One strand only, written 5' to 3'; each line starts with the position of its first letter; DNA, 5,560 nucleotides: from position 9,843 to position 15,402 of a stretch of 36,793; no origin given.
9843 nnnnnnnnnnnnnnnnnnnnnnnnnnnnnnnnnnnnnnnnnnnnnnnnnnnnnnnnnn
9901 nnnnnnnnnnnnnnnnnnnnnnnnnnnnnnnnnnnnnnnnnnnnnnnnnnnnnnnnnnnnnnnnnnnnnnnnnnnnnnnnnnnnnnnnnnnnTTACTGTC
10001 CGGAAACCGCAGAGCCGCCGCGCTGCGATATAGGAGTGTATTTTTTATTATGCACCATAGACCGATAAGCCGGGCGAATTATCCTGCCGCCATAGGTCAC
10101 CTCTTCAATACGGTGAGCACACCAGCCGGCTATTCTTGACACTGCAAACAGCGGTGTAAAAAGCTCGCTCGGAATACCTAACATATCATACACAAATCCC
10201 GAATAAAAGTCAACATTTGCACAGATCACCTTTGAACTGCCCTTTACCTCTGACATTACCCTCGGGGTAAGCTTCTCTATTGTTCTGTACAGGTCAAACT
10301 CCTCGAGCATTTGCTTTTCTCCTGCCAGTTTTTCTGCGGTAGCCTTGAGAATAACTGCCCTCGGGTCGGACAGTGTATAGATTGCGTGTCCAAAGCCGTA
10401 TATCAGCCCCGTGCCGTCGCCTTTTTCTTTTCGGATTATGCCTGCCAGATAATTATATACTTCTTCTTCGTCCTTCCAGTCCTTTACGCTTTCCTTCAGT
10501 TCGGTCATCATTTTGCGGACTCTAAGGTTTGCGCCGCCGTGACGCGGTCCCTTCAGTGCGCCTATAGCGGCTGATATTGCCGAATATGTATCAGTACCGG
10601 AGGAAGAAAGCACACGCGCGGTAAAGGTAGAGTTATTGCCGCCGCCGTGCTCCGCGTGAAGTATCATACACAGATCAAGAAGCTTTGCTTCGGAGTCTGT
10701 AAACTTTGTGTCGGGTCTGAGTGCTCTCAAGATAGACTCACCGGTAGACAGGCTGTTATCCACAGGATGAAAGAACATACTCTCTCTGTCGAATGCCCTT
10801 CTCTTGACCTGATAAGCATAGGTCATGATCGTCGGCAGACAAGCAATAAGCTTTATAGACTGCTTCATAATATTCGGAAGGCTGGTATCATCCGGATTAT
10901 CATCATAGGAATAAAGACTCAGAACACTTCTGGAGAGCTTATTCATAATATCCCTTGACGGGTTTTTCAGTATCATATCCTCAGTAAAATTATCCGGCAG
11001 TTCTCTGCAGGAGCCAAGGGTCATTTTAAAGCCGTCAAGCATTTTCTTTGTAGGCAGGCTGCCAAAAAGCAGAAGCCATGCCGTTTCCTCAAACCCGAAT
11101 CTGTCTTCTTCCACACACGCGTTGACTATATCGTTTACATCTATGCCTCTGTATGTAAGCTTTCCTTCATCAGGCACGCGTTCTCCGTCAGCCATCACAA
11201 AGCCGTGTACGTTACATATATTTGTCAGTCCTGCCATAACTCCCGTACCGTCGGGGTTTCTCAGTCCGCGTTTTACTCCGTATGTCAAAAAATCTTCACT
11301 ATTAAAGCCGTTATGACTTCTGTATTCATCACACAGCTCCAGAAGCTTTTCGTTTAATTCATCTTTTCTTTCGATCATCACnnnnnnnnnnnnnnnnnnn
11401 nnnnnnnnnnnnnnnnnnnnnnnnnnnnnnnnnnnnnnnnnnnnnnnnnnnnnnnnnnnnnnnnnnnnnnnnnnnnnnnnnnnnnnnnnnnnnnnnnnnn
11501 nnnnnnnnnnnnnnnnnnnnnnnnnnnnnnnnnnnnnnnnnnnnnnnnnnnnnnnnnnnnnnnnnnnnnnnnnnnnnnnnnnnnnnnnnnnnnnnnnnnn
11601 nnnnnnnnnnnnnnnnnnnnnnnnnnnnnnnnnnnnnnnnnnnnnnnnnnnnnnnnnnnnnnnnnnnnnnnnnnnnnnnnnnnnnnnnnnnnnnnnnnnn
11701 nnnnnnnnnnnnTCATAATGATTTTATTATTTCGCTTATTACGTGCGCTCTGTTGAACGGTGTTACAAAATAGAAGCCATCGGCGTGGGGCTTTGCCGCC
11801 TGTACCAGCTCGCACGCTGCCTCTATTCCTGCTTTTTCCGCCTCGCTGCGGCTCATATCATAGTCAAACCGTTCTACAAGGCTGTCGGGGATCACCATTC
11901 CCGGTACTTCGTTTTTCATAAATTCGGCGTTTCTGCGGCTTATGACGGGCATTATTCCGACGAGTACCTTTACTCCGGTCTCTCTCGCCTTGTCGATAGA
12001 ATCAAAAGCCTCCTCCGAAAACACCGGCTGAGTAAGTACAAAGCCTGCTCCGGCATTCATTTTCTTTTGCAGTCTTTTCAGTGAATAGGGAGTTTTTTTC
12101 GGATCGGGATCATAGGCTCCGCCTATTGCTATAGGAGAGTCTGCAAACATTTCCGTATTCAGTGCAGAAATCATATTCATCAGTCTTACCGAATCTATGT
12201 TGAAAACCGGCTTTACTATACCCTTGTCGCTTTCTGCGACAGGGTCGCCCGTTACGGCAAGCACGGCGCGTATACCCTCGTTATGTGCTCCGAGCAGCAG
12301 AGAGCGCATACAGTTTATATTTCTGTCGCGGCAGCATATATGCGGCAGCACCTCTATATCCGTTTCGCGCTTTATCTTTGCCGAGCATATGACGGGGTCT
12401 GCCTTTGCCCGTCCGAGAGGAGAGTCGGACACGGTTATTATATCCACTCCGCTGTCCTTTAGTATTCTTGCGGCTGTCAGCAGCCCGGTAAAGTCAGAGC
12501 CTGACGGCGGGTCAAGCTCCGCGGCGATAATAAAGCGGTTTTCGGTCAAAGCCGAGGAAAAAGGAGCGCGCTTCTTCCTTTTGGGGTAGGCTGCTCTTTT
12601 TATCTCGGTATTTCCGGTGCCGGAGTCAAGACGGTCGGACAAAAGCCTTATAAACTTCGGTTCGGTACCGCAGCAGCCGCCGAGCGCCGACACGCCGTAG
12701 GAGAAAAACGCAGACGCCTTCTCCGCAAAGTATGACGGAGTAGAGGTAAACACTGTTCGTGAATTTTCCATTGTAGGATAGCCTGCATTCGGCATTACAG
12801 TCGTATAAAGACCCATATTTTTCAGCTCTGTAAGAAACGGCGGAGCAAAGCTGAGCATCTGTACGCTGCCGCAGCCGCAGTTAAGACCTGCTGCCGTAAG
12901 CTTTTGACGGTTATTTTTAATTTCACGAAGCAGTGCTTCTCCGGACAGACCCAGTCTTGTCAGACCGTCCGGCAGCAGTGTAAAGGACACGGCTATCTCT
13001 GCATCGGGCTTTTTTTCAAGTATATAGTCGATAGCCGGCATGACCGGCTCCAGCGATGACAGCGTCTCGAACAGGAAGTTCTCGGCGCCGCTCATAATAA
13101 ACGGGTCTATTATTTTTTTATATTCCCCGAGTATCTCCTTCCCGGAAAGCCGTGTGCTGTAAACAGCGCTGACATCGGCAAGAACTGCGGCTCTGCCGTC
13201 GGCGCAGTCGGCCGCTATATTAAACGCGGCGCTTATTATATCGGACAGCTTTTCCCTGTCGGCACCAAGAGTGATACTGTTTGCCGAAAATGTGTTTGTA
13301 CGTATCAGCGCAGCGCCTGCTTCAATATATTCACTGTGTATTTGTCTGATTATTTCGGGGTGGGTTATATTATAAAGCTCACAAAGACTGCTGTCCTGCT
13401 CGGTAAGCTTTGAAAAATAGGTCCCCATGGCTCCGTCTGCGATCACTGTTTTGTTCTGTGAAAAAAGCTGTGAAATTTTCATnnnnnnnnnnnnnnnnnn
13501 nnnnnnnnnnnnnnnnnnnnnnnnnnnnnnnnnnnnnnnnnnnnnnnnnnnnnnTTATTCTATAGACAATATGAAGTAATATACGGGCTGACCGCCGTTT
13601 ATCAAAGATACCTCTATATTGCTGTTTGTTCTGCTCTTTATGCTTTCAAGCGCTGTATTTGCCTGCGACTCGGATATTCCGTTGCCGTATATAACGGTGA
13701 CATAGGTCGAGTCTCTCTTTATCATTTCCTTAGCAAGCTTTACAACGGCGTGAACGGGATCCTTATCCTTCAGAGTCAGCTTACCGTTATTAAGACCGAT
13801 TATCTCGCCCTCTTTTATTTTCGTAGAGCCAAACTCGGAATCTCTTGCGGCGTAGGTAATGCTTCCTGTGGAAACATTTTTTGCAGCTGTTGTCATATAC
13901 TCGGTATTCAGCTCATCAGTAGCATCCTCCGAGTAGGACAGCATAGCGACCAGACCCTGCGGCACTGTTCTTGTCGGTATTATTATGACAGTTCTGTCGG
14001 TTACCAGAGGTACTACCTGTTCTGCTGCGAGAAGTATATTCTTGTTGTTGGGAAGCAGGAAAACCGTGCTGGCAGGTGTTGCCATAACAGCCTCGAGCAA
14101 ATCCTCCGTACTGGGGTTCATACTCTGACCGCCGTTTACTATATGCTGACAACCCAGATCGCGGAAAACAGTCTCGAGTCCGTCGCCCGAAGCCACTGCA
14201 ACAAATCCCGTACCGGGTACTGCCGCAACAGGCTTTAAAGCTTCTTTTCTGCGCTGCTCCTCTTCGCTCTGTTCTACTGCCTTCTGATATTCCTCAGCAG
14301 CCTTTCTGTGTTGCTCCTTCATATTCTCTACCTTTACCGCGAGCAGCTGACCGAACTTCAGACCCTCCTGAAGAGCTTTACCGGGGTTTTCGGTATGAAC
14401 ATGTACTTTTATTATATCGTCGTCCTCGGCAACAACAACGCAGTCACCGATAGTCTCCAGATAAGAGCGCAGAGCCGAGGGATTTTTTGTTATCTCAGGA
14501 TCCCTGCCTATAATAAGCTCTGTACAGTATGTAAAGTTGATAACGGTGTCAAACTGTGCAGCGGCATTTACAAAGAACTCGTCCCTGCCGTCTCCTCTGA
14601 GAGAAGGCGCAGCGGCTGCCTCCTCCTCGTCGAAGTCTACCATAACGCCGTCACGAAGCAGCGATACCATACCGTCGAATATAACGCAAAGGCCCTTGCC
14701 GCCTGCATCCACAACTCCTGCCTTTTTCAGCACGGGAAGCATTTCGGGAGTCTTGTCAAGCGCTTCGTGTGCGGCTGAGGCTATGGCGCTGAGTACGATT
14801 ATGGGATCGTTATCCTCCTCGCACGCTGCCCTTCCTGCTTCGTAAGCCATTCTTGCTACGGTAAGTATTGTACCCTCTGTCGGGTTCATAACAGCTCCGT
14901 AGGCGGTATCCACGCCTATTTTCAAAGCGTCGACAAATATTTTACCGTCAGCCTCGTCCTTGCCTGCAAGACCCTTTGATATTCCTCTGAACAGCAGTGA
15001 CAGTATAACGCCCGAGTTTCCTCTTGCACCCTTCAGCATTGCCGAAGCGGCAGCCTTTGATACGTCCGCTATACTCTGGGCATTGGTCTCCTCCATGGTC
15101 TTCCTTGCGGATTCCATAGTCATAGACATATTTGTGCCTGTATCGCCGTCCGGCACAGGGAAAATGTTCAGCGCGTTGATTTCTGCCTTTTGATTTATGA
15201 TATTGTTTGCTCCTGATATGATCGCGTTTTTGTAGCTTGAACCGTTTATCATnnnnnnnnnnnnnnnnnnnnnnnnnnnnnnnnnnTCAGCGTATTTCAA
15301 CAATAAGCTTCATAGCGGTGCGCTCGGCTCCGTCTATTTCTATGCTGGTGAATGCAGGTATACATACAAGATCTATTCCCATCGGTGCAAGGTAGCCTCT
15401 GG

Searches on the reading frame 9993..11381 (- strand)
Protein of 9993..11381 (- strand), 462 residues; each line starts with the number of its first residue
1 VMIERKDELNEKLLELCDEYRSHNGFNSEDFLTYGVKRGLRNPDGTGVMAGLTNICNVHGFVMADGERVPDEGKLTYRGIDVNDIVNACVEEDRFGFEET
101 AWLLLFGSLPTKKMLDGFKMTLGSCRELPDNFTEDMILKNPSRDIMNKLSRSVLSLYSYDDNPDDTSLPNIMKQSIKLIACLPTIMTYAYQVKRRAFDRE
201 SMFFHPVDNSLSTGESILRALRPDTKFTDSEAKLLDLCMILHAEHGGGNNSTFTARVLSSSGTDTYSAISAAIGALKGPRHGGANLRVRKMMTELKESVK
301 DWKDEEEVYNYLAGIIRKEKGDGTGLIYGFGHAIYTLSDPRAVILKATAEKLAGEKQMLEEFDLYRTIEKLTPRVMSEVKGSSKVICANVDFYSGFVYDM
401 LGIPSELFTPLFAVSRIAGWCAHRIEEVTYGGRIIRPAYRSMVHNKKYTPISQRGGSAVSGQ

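Call 14: search_protein_families(library=pfam, proteins=[window:9993-11381:-])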
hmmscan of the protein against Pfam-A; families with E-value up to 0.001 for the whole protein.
window:9993-11381:- (462 aa): 1 family
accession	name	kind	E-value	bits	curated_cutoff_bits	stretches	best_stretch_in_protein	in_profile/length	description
PF00285.26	Citrate_synt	-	2.4e-116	389.1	27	1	46-438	3-357/357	Citrate synthase, C-terminal domain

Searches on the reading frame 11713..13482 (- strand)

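Call 15: search_protein_families(library=pfam, proteins=[window:11713-13482:-])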
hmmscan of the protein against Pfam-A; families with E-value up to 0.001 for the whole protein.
window:11713-13482:- (589 aa): 2 families
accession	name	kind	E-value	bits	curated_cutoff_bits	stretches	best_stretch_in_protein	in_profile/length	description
PF02574.22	S-methyl_trans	-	5.8e-42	144.9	22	1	13-284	1-282/283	Homocysteine S-methyltransferase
PF02219.23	MTHFR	-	2.2e-32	113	24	1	311-588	5-285/287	Methylenetetrahydrofolate reductase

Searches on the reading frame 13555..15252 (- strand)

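Call 15: search_protein_families(library=pfam, proteins=[window:13555-15252:-])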
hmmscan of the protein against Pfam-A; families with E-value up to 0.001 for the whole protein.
window:13555-15252:- (565 aa): 3 families
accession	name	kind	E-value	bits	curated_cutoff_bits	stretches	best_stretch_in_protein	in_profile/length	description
PF13684.11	FakA-like_C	-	4.9e-73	245.5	23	1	349-565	1-216/216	Fatty acid kinase subunit A-like, C-terminal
PF02734.22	Dak2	-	1.3e-43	149.3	27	1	32-196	1-173/174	DAK2 domain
PF21645.3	FakA-like_M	-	2.5e-29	101.4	24.9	1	240-317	2-79/80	Fatty acid kinase subunit A-like, middle domain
